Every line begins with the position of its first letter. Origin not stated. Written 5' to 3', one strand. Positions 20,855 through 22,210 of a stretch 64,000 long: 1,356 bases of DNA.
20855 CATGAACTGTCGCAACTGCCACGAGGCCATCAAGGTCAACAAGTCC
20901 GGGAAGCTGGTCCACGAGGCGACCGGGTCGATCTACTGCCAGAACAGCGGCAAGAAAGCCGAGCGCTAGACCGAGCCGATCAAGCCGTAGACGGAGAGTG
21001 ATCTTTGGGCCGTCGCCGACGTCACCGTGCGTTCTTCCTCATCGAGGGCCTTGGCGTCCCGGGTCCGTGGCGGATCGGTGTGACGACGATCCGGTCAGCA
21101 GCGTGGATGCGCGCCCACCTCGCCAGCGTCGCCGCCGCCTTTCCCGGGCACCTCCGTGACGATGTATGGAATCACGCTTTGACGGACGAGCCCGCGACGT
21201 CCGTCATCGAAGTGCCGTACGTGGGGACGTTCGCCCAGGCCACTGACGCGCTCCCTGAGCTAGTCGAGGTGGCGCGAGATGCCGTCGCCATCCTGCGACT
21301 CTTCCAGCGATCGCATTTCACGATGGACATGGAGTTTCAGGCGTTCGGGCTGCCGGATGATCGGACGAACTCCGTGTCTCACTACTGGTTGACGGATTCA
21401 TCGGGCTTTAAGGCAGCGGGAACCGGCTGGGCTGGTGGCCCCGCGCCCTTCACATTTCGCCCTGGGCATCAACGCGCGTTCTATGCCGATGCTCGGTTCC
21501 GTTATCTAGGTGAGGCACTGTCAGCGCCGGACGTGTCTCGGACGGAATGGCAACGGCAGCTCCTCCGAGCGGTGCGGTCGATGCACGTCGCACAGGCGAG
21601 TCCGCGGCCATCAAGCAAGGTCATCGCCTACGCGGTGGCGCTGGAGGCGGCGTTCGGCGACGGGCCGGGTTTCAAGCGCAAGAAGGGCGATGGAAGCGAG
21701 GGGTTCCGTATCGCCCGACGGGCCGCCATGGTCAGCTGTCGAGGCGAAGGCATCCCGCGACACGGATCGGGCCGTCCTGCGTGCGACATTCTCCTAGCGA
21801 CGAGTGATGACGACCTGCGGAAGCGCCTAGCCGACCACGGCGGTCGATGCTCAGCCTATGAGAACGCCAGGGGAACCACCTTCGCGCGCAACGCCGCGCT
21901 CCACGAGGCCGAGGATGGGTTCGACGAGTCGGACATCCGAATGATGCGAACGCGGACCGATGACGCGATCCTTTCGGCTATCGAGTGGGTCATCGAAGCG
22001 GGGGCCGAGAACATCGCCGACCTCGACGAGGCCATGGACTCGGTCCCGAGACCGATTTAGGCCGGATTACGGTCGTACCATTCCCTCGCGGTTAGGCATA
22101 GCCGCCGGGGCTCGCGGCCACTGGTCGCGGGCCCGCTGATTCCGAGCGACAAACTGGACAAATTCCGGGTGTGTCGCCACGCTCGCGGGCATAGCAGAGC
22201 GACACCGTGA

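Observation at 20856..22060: Orphan two-gene cargo on the tRNA-Gly islet: CxxC micro-ORF plus a 351-aa protein with two HEPN-like R-x4-6-H motifs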

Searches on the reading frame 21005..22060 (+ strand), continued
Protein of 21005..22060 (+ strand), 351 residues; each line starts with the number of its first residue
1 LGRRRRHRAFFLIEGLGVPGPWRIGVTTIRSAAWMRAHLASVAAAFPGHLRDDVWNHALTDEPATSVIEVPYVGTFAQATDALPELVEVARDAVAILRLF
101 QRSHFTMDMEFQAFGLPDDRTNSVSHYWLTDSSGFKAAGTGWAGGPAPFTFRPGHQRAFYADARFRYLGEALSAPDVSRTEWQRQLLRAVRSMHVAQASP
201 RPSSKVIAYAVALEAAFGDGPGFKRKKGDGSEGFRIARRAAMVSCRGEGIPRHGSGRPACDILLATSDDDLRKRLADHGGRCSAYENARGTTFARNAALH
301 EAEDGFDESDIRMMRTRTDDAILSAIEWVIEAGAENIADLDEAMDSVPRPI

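Call 88: search_protein_families(library=pfam, proteins=[L018:8201-11302:-, L018:10783-12171:-, L019:2548-3432:-, L019:2061-2528:+, L019:1780-2154:+, L016:2260-2703:-, L022:2802-3164:+, L002:2910-4754:-, L006:9032-10111:+, L006:6844-8004:+], max_evalue=0.001)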
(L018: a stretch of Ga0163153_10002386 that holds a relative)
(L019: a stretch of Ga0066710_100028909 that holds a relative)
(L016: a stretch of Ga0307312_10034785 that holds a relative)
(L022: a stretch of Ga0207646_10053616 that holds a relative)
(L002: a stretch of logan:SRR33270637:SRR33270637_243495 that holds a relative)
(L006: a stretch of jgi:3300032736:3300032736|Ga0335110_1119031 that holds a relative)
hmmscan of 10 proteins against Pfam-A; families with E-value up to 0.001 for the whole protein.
L018:8201-11302:- (1033 aa): 4 families
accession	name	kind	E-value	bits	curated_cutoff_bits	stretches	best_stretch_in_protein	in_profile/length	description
PF16542.10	PNKP_ligase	-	1.9e-178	593.9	28.2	1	651-1028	1-377/377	PNKP adenylyltransferase domain, ligase domain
PF13671.12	AAA_33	-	5e-27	95.4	27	1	182-313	1-140/143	AAA domain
PF00149.33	Metallophos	-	1.6e-10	42.2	21.5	1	352-556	2-191/191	Calcineurin-like phosphoesterase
PF08433.16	KTI12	-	9.7e-05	22.4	22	1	181-297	2-125/271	Chromatin associated protein KTI12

L018:10783-12171:- (462 aa): 8 families
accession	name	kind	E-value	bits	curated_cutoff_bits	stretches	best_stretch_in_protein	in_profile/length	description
PF12623.12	Hen1_L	-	4.1e-109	363.8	23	1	1-238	1-241/242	RNA repair, ligase-Pnkp-associating, region of Hen1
PF13489.12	Methyltransf_23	-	4.2e-14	53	27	1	282-441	22-163/164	Methyltransferase domain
PF08242.18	Methyltransf_12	-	2.1e-12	48.1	30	1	287-373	1-81/98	Methyltransferase domain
PF13649.12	Methyltransf_25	-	1e-11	45.8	27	1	286-386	1-95/97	Methyltransferase domain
PF13847.12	Methyltransf_31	-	1.9e-09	37.8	27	1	282-395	3-113/145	Methyltransferase domain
PF08241.18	Methyltransf_11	-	9.1e-09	36.3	21.2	1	287-385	1-85/95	Methyltransferase domain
PF05175.20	MTS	-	4.1e-06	27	23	1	276-332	25-81/170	Methyltransferase small domain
PF02353.26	CMAS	-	1.5e-05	24.9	27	1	273-385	53-157/273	Mycolic acid cyclopropane synthetase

L019:2548-3432:- (294 aa): 1 family
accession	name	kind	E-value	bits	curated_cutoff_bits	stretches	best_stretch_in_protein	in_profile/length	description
PF01636.29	APH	-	7.4e-07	29.6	23.2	1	99-248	77-219/239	Phosphotransferase enzyme family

L019:2061-2528:+ (155 aa): 1 family
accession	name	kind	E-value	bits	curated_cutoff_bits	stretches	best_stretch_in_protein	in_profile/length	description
PF13427.11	AadA_C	-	3.6e-07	30.8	22.2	1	43-120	1-77/103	Aminoglycoside adenylyltransferase, C-terminal domain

L019:1780-2154:+ (124 aa): 1 family
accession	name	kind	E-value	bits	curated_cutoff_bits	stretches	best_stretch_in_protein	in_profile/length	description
PF01909.29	NTP_transf_2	-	4e-05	24.4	21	1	18-77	8-69/93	Nucleotidyltransferase domain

L016:2260-2703:- (147 aa): 2 families
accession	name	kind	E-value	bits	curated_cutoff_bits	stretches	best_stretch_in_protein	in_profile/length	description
PF00533.33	BRCT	-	1.1e-14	54.8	21.3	1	70-141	5-77/78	BRCA1 C Terminus (BRCT) domain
PF12738.14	PTCB-BRCT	-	1.8e-06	28.3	22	1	82-133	8-59/63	twin BRCT domain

L022:2802-3164:+ (120 aa): 1 family
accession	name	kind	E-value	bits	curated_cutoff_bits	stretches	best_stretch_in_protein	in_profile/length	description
PF13335.12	Mg_chelatase_C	-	8.1e-27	94.1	26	1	26-117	2-94/94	Magnesium chelatase, subunit ChlI C-terminal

L002:2910-4754:- (614 aa): 0 families

L006:9032-10111:+ (359 aa): 0 families

L006:6844-8004:+ (386 aa): 2 families
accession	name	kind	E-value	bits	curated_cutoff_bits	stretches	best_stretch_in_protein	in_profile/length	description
PF22124.2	Glyco_hydro_95_cat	-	0.0006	19.3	27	0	53-136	290-373/408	Glycosyl hydrolase family 95 catalytic domain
PF13588.12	HSDR_N_2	-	0.00079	19.9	25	0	283-343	33-94/110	Type I restriction enzyme R protein N terminus (HSDR_N)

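Call 90: search_solved_structures(query=L018:12403-13275:+, max_evalue=1)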
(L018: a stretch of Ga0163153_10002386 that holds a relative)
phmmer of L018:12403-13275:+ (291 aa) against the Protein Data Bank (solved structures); distinct sequences matched with E-value up to 1: 0.

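Call 99: search_solved_structures(query=A4, max_evalue=10)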
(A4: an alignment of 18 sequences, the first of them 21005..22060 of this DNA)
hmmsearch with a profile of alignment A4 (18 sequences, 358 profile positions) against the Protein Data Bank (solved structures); distinct sequences matched with E-value up to 10: 26.
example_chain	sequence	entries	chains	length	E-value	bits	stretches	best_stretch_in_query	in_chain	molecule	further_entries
4hwx_A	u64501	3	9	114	0.089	15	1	240-301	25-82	Neutral proteinase inhibitor ScNPI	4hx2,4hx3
8iip_A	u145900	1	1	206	0.8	11.8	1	191-236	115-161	Type-4 uracil-DNA glycosylase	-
8iio_A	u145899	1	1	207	0.81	11.8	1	191-236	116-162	Type-4 uracil-DNA glycosylase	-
8iin_A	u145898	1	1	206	0.82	11.8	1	191-236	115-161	Type-4 uracil-DNA glycosylase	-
8iim_A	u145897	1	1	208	0.83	11.8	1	191-236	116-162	Type-4 uracil-DNA glycosylase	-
6ioc_A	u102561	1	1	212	0.85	11.7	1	191-236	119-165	Phage SPO1 DNA polymerase-related protein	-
8iie_A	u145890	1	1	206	0.86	11.7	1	192-236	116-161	Type-4 uracil-DNA glycosylase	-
8iir_A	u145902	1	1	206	0.86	11.7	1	192-236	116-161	Type-4 uracil-DNA glycosylase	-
8iit_A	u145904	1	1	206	0.87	11.7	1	192-235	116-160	Type-4 uracil-DNA glycosylase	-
8iiq_A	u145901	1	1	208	0.88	11.7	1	192-236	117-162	Type-4 uracil-DNA glycosylase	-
6ajq_A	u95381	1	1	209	0.88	11.7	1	192-236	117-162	Uracil DNA glycosylase superfamily protein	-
6ajo_A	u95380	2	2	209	0.88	11.7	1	192-236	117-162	Uracil DNA glycosylase superfamily protein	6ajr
6ajs_A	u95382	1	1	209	0.88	11.7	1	192-236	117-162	Uracil DNA glycosylase superfamily protein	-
6l6s_A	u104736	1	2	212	0.9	11.7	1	192-236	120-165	Phage SPO1 DNA polymerase-related protein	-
6iod_A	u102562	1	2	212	0.9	11.7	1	192-236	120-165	Phage SPO1 DNA polymerase-related protein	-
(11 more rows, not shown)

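Call 100: search_solved_structures(query=P0152, max_evalue=10)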
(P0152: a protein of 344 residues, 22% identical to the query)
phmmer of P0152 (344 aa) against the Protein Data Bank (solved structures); distinct sequences matched with E-value up to 10: 0.

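Call 105: find_encoding_contigs(protein=P0009, flank=8000, max_places=2)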
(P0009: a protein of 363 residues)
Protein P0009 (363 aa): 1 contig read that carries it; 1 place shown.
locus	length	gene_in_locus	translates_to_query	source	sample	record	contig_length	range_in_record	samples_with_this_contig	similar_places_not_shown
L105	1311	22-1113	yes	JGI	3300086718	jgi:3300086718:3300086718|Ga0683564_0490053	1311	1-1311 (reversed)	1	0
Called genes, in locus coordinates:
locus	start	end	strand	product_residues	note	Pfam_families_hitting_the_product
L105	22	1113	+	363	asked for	-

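Call 106: find_encoding_contigs(protein=P0012, flank=8000, max_places=2)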
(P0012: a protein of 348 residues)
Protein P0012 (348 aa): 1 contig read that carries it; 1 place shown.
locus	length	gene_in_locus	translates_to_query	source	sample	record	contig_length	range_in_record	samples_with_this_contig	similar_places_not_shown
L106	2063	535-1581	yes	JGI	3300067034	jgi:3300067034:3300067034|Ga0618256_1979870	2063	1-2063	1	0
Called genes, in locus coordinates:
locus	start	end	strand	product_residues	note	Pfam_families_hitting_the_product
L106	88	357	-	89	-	-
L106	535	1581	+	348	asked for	-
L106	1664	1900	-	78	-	-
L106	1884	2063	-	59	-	?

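Call 107: find_encoding_contigs(protein=P0016, flank=8000, max_places=2)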
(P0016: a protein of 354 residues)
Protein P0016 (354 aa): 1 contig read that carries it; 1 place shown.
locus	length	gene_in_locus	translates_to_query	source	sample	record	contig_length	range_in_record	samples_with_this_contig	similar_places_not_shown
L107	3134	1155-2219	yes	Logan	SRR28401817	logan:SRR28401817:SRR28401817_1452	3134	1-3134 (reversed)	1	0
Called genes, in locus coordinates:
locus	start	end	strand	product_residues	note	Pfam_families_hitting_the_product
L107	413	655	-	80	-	-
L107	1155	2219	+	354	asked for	-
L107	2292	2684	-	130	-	-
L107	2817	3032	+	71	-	-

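Call 108: find_encoding_contigs(protein=P0007, flank=8000, max_places=2)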
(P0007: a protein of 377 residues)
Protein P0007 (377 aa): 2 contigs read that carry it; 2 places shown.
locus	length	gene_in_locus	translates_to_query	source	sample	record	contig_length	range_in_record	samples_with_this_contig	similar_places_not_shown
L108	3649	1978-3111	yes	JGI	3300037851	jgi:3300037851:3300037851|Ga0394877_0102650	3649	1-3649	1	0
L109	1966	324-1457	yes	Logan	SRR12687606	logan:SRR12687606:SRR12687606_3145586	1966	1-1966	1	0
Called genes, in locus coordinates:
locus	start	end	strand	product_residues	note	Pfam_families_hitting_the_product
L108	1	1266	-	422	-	?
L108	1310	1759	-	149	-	-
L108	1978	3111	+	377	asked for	-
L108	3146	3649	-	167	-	PF08378:NERD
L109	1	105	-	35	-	?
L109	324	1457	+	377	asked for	-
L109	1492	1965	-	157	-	?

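Call 109: search_protein_families(library=pfam, proteins=[L106:88-357:-, L106:1664-1900:-, L107:413-655:-, L107:2292-2684:-, L107:2817-3032:+, L108:1310-1759:-, L108:1-1266:-, L108:3146-3649:-, L005:447-671:+, L005:190-450:+], max_evalue=0.01)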
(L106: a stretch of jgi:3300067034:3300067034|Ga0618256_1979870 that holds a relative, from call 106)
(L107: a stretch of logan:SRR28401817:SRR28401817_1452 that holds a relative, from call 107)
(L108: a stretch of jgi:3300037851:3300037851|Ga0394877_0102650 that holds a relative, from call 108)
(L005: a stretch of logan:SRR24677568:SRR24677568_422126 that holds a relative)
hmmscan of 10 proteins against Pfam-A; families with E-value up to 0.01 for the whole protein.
L106:88-357:- (89 aa): 0 families

L106:1664-1900:- (78 aa): 0 families

L107:413-655:- (80 aa): 0 families

L107:2292-2684:- (130 aa): 0 families

L107:2817-3032:+ (71 aa): 1 family
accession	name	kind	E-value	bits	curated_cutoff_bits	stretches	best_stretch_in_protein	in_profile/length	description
PF00589.27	Phage_integrase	-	0.00044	20.5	27.1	1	3-45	128-169/172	Phage integrase family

L108:1310-1759:- (149 aa): 0 families

L108:1-1266:- (422 aa): 1 family
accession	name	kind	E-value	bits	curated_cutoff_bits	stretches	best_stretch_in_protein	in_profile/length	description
PF21790.3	OGG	-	8.9e-50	169.6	27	1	21-213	3-201/201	Putative 8-oxoguanine DNA glycosylase OGG-like protein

L108:3146-3649:- (167 aa): 1 family
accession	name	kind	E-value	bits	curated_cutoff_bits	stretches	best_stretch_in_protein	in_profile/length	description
PF08378.17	NERD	-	9.3e-19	68.4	22.1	1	4-109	1-109/111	Nuclease-related domain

L005:447-671:+ (74 aa): 0 families

L005:190-450:+ (86 aa): 0 families

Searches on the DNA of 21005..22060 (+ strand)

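Call 101: search_rna_families(source=L001, start=1, end=400, threshold=evalue, max_evalue=1)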
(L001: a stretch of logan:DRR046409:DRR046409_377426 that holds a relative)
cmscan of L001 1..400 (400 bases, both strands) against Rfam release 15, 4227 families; matches with E-value up to 1: 0.
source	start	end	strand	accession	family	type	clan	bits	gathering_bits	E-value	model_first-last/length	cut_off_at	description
